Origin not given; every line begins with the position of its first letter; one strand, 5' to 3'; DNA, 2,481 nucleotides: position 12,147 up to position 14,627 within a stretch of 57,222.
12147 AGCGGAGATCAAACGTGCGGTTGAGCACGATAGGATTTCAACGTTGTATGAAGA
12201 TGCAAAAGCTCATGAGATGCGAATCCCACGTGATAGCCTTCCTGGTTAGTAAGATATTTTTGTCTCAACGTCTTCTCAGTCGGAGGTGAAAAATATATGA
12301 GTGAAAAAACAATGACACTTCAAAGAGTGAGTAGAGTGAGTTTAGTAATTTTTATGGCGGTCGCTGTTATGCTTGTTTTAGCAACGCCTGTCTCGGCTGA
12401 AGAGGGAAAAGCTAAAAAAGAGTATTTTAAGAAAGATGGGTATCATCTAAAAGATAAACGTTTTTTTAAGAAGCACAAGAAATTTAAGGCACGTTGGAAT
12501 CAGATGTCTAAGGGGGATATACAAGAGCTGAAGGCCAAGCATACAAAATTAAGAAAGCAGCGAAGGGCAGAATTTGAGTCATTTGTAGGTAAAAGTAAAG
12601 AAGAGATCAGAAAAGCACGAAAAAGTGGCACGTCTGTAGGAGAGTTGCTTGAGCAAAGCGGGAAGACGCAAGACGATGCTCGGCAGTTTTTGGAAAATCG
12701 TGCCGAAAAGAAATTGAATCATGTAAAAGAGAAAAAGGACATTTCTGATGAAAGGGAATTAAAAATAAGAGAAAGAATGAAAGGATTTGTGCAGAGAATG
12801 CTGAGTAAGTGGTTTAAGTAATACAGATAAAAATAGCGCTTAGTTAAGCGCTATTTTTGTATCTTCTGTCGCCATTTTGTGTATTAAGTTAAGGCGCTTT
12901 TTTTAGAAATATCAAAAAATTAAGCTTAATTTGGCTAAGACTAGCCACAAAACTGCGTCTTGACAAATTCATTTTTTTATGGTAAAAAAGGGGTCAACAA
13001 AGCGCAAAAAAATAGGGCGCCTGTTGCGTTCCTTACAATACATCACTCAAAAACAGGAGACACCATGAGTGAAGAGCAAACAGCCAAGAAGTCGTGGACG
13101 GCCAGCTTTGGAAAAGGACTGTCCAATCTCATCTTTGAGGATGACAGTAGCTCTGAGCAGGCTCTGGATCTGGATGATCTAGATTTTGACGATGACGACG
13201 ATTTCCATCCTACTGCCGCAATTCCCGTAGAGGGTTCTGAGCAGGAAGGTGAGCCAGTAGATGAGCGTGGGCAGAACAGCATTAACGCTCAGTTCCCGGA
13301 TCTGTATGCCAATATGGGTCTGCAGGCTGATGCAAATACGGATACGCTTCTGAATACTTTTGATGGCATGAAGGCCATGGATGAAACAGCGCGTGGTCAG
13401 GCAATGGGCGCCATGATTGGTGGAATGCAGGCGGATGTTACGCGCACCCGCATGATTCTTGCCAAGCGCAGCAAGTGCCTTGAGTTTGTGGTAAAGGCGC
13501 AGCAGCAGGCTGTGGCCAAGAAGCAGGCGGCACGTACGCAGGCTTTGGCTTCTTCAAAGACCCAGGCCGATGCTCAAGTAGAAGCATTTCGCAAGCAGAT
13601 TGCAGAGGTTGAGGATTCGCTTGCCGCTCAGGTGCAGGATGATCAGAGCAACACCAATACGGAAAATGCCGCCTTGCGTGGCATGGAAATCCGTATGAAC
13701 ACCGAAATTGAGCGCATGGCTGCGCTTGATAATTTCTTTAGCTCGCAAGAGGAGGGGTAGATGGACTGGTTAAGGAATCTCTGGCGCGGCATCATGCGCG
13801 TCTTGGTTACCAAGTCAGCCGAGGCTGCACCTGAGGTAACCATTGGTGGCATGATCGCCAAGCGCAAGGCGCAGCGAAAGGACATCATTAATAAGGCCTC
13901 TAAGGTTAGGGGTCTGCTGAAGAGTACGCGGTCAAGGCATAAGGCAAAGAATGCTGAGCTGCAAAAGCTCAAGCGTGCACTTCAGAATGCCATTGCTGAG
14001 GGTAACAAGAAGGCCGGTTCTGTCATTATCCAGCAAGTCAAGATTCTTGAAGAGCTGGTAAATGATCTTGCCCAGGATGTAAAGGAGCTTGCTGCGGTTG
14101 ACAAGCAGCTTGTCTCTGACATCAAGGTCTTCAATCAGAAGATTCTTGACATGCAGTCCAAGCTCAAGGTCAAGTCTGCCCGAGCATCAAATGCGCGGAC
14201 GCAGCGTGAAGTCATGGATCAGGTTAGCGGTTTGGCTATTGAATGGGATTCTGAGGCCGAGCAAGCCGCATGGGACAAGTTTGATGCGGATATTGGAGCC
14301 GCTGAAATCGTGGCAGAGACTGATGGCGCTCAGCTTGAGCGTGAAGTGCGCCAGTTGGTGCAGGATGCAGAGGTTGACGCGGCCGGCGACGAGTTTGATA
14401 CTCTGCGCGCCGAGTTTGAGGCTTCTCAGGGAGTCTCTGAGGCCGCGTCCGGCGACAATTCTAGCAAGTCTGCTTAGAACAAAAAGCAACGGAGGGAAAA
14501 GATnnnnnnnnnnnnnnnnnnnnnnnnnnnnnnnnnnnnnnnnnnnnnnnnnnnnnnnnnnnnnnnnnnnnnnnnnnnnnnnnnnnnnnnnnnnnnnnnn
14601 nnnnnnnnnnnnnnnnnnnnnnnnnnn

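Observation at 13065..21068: PspA/ESCRT-III-like gene clustered with SBP-OmpA, ABC transporter, 2-TM helical protein and a classical AAA ATPase: candidate membrane-remodelling/envelope-stress system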

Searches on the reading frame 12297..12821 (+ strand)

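Call 3: search_protein_families(library=pfam, proteins=[window:12297-12821:+], max_evalue=0.1)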
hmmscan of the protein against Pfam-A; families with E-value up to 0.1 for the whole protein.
window:12297-12821:+ (174 aa): 2 families
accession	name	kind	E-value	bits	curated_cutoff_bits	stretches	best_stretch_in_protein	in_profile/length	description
PF18799.6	LPD5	-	0.0079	16.9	27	1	68-161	35-126/144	Large polyvalent protein-associated domain 5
PF16810.10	RXLR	-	0.063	14.1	26.9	1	13-143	2-126/141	RXLR phytopathogen effector protein, Avirulence activity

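Call 4: search_protein_families(library=ncbifam, proteins=[window:12297-12821:+], max_evalue=0.1)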
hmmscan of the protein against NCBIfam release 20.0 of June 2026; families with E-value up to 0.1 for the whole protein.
window:12297-12821:+ (174 aa): 1 family
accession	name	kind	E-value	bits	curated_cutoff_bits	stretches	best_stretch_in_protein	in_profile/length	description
TIGR01841.1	phasin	subfamily_domain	0.068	13.6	30.2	0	71-124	32-82/88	TIGR01841 family phasin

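Call 5: search_protein_families(library=padloc, proteins=[window:12297-12821:+], max_evalue=0.01)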
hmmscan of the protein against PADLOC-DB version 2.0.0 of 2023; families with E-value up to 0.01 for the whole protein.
window:12297-12821:+ (174 aa): 0 families

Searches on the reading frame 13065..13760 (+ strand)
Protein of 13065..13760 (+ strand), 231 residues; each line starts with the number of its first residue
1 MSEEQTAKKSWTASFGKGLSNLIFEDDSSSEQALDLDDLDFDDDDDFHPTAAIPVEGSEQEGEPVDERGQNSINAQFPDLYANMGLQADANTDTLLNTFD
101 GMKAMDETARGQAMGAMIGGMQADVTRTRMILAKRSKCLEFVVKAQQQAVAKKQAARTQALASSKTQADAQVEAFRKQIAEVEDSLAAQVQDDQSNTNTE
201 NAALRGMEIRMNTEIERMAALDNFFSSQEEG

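Call 3: search_protein_families(library=pfam, proteins=[window:13065-13760:+], max_evalue=0.1)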
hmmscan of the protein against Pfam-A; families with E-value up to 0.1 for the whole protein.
window:13065-13760:+ (231 aa): 2 families
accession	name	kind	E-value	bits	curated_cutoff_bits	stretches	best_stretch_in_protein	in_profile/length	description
PF08385.17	DHC_N1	-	0.01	14.9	28.3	1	121-206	255-326/562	Dynein heavy chain, N-terminal region 1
PF21627.2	BTH_I2711-like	-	0.088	13.6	27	0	131-183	3-52/71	Uncharacterized protein BTH_I2711-like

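Call 4: search_protein_families(library=ncbifam, proteins=[window:13065-13760:+], max_evalue=0.1)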
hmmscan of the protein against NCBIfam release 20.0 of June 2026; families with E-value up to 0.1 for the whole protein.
window:13065-13760:+ (231 aa): 2 families
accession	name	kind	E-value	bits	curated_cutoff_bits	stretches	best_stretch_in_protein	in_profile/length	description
TIGR01843.1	type_I_hlyD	subfamily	0.037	13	208.65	1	103-201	75-174/422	HlyD family type I secretion periplasmic adaptor subunit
NF002424.0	PRK01558.1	equivalog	0.071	12.7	241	0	122-191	19-88/203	V-type ATP synthase subunit E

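Call 5: search_protein_families(library=padloc, proteins=[window:13065-13760:+], max_evalue=0.01)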
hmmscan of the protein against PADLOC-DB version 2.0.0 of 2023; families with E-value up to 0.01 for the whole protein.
window:13065-13760:+ (231 aa): 0 families

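Call 35: search_solved_structures(query=A4, max_evalue=10)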
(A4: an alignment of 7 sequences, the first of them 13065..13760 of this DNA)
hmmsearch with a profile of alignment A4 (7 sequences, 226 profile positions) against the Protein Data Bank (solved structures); distinct sequences matched with E-value up to 10: 60.
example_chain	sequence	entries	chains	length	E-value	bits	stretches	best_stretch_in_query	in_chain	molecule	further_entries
6eun_A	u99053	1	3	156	0.013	18.2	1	150-201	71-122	Adhesin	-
7ekn_B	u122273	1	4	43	0.014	18.1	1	147-182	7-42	ipep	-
6eup_A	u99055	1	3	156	0.015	18.1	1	150-201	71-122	Adhesin A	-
1ohh_H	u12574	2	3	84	0.045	16.5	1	141-193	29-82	ATPase inhibitor, mitochondrial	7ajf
12zn_B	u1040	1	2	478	0.057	16.1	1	124-185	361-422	Septin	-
6j5i_J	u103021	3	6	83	0.067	15.9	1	145-192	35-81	ATPase inhibitor, mitochondrial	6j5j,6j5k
1gmj_A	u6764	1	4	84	0.072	15.8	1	141-193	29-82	ATPASE INHIBITOR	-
9vpb_AJ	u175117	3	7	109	0.077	15.7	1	142-193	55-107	ATPase inhibitor, mitochondrial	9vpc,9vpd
6bzk_A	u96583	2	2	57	0.1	15.3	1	163-213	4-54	M protein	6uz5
4xo1_A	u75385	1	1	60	0.11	15.3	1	153-207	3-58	Protein GnsA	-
8h9e_J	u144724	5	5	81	0.11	15.2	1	145-189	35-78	ATPase inhibitor, mitochondrial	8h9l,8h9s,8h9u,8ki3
4rda_A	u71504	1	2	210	0.12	15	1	58-147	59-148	Amyloid-like protein 1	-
9bxu_J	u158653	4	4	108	0.13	15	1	145-192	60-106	ATPase inhibitor, mitochondrial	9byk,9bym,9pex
4rd9_A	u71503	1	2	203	0.13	15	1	58-147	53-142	Amyloid-like protein 1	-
3pmr_A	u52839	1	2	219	0.14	14.8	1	58-147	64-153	Amyloid-like protein 1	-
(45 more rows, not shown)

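Call 53: search_protein_families(library=pfam, alignment_id=A4, max_evalue=5)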
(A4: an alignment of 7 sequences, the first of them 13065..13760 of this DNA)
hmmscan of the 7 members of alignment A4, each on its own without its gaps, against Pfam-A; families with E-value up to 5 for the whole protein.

A. member 1, window:13065-13760:+ (231 aa): 2 families
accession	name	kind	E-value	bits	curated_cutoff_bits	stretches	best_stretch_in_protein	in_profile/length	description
PF08385.17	DHC_N1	-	0.01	14.9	28.3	1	121-206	255-326/562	Dynein heavy chain, N-terminal region 1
PF21627.2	BTH_I2711-like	-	0.088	13.6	27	1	131-183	3-52/71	Uncharacterized protein BTH_I2711-like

B. families by the number of members that match (of 7 scanned): 49 families (the first 25 are shown)
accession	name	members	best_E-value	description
PF14282.11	FlxA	2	1.4e-05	FlxA-like protein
PF25764.1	KIF21A_4th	2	0.0096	KIF21A-like domain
PF05266.19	DUF724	2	0.032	Protein of unknown function (DUF724)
PF06810.17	Phage_scaffold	2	0.21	Phage capsid assembly scaffolding protein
PF05667.16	CCDC22_CC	1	0.001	CCDC22 protein coiled-coil region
PF09738.14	LRRFIP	1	0.0039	LRRFIP family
PF15456.11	Uds1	1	0.0042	Up-regulated During Septation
PF10174.14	Cast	1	0.0049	RIM-binding protein of the cytomatrix active zone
PF16183.10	Kinesin_assoc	1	0.0077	Kinesin-associated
PF24922.1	ACBP4_C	1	0.0096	Acyl-CoA-binding domain-containing protein 4-6, C-terminal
PF08385.17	DHC_N1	1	0.01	Dynein heavy chain, N-terminal region 1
PF20538.3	DUF6753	1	0.012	Family of unknown function (DUF6753)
PF05615.18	THOC7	1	0.013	Tho complex subunit 7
PF03194.20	LUC7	1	0.016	LUC7 N_terminus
PF09726.14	Macoilin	1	0.021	Macoilin family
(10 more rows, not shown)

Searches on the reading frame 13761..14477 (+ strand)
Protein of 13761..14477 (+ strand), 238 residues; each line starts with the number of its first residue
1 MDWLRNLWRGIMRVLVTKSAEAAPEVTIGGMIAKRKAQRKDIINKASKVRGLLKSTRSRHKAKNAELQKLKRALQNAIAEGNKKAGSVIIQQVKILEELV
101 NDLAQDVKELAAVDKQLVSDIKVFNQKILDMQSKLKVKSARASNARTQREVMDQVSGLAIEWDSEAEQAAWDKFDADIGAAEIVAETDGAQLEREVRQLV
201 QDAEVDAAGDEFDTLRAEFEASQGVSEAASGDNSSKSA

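Call 3: search_protein_families(library=pfam, proteins=[window:13761-14477:+], max_evalue=0.1)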
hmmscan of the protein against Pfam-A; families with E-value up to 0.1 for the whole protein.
window:13761-14477:+ (238 aa): 5 families
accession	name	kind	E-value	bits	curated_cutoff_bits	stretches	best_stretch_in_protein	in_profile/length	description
PF04012.17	PspA_IM30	-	0.0025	17.9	33.9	1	24-163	24-160/220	PspA/IM30 family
PF06428.16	Sec2p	-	0.029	14.8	28.5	1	31-82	37-88/92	GDP/GTP exchange factor Sec2p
PF23116.1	HHD_RTEL1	-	0.031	15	27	1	47-124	7-79/102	RTEL1, HHD domain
PF16515.11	HIP1_clath_bdg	-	0.049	14.4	28.8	0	45-120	7-78/99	Clathrin-binding domain of Huntingtin-interacting protein 1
PF13286.11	HD_assoc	-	0.093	13.7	22.2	0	115-158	36-80/91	Phosphohydrolase-associated domain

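Call 4: search_protein_families(library=ncbifam, proteins=[window:13761-14477:+], max_evalue=0.1)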
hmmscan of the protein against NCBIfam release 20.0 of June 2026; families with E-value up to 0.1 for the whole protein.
window:13761-14477:+ (238 aa): 5 families
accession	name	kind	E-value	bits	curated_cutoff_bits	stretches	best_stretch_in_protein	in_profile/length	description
TIGR00922.1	nusG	equivalog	0.022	14.6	135.7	1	41-125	73-157/172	transcription termination/antitermination protein NusG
TIGR02281.1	clan_AA_DTGA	subfamily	0.026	14.7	57.95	1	66-118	47-99/121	TIGR02281 family clan AA aspartic protease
TIGR01069.2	mutS2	equivalog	0.029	12.7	400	1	28-167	518-660/790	endonuclease MutS2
NF008438.0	PRK11281.1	equivalog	0.052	11.2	991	1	32-158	204-332/1113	mechanosensitive channel MscK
NF045780.1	TrlF_fam_ATP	equivalog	0.061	12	350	1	36-212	577-770/944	TrlF family AAA-like ATPase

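Call 5: search_protein_families(library=padloc, proteins=[window:13761-14477:+], max_evalue=0.01)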
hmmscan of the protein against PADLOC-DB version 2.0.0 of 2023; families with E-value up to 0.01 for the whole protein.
window:13761-14477:+ (238 aa): 1 family
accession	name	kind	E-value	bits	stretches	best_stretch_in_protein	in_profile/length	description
PDLC03859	LmuB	-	0.0064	13.7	1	33-144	370-487/611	-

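Call 33: search_solved_structures(query=A2, max_evalue=1, show_alignments=1)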
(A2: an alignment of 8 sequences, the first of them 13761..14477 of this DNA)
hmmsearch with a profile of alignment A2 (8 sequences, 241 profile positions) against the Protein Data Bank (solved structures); distinct sequences matched with E-value up to 1: 54.
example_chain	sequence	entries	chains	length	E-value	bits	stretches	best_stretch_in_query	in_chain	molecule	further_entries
6zvr_B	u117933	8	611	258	7.9e-16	61.7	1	24-218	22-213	Vipp1 | Phage shock protein A, PspA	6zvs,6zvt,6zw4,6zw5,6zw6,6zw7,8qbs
7o3w_D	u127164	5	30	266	9.9e-16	61.4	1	24-219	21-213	Protein sll0617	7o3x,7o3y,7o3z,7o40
8qfv_0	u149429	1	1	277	1.1e-15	61.2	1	24-219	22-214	Protein sll0617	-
8qbr_A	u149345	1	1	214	6e-15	58.8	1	24-204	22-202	Membrane-associated protein Vipp1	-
8qhv_0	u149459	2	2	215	7.4e-15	58.5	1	24-212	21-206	Membrane-associated protein Vipp1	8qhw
8qhx_D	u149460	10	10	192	9.8e-15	58.1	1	27-212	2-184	Membrane-associated protein Vipp1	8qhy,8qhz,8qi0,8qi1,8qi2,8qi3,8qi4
8qbv_A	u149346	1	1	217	1.1e-14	57.9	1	24-206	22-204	Membrane-associated protein Vipp1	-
8qbw_A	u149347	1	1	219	1.1e-14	57.9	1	24-206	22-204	Phage shock protein A, PspA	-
9eom_A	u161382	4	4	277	3.2e-12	49.9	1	24-219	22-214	Membrane-associated protein Vipp1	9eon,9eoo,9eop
9hzm_A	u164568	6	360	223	7.6e-06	29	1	27-211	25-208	Chloroplast membrane-associated 30 kD protein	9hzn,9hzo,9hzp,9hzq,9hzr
7abk_A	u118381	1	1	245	1.4e-05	28.1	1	24-211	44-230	Chloroplast membrane-associated 30 kD protein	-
8akq_0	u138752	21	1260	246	1.4e-05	28.1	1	24-211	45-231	Chloroplast membrane-associated 30 kD protein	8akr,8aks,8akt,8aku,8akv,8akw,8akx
2yo3_A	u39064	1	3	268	0.013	18.5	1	111-177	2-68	GENERAL CONTROL PROTEIN GCN4, PUTATIVE INNER MEMBRANE PROTEIN, GENERAL CONTROL PROTEIN GCN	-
2zqm_A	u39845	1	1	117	0.014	18.3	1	35-133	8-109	Prefoldin beta subunit 1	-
9c0x_B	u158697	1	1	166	0.077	15.9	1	66-138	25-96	Hemagglutinin HA2 subunit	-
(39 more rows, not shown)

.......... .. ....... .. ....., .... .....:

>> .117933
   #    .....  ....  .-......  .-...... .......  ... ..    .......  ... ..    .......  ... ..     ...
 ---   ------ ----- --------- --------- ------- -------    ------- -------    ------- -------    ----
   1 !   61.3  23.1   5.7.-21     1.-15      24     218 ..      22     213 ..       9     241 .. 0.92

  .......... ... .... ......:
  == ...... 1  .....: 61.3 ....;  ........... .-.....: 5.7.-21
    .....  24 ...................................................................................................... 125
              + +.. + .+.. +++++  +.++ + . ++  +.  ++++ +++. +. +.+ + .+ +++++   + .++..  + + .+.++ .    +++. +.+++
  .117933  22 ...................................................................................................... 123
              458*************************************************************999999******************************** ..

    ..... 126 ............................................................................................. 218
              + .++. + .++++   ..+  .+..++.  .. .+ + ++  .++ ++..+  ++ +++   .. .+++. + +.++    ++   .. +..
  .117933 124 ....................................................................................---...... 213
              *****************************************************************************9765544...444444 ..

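Call 78: search_solved_structures(query=A8, max_evalue=0.01)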
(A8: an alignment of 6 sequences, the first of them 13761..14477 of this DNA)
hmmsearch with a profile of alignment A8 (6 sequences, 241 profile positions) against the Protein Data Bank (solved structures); distinct sequences matched with E-value up to 0.01: 10.
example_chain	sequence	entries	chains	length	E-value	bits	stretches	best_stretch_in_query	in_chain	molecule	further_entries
7o3w_D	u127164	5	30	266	5.3e-15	58.9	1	23-223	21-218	Protein sll0617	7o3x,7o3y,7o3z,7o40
8qfv_0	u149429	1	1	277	9.5e-15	58.1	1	23-223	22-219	Protein sll0617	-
8qhv_0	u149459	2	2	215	7e-14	55.3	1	23-219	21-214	Membrane-associated protein Vipp1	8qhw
8qhx_D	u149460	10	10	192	1.4e-13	54.3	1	26-218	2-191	Membrane-associated protein Vipp1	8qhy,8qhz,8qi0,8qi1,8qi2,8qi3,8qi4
6zvr_B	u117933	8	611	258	1.9e-13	53.8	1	24-235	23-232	Vipp1 | Phage shock protein A, PspA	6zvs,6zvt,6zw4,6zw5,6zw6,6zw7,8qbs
8qbw_A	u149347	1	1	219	3.1e-12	49.8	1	24-220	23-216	Phage shock protein A, PspA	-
8qbv_A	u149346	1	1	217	4.9e-12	49.2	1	24-220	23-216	Membrane-associated protein Vipp1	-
8qbr_A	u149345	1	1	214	8.2e-12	48.5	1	24-207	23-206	Membrane-associated protein Vipp1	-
9eom_A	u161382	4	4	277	2.9e-11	46.7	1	23-223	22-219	Membrane-associated protein Vipp1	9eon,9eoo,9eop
9hzm_A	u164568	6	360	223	0.0035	20.2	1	26-210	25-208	Chloroplast membrane-associated 30 kD protein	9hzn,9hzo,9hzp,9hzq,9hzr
